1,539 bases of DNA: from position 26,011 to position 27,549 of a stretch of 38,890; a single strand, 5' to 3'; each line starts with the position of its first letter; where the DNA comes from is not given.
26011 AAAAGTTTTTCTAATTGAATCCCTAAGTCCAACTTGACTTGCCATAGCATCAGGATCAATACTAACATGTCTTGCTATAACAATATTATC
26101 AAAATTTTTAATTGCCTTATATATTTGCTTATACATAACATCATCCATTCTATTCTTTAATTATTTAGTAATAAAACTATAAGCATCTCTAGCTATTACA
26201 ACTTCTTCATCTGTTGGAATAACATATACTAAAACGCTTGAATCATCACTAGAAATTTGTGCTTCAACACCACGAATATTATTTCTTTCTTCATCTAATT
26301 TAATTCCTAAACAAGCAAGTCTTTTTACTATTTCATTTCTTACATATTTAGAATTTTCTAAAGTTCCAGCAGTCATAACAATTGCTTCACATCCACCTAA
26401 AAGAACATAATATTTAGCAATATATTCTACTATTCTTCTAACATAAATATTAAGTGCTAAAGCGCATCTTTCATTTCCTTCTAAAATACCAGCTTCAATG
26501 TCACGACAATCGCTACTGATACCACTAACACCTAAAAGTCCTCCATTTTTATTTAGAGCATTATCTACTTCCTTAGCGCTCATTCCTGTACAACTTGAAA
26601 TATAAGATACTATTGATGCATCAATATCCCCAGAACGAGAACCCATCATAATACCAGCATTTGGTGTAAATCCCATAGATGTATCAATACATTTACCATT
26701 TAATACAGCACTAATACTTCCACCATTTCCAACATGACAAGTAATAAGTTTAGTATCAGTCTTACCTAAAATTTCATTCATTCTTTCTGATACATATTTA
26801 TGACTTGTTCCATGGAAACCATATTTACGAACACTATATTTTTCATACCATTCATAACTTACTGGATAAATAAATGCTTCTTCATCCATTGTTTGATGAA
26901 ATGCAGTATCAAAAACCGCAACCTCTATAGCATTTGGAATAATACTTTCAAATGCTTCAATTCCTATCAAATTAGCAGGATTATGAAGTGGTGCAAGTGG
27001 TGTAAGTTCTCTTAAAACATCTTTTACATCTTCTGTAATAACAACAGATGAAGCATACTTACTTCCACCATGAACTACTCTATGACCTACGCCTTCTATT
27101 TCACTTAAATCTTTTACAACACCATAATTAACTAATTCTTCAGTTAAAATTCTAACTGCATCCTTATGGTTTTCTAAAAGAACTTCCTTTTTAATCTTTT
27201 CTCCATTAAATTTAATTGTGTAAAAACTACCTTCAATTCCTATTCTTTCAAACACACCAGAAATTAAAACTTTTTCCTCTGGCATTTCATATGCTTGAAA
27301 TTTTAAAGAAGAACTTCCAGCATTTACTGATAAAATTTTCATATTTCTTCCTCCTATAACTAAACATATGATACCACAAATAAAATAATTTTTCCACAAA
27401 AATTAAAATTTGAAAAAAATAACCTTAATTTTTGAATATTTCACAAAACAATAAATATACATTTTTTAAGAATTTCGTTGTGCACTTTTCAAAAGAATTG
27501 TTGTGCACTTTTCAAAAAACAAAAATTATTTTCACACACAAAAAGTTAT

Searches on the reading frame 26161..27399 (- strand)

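Call 47: search_protein_families(library=pfam, proteins=[window:26161-27399:-], max_evalue=0.01)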
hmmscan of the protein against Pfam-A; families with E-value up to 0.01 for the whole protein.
window:26161-27399:- (412 aa): 1 family
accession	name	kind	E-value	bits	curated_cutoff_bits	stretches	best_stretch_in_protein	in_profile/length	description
PF00871.23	Acetate_kinase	-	7.2e-149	496.1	22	1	21-404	1-392/392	Acetokinase family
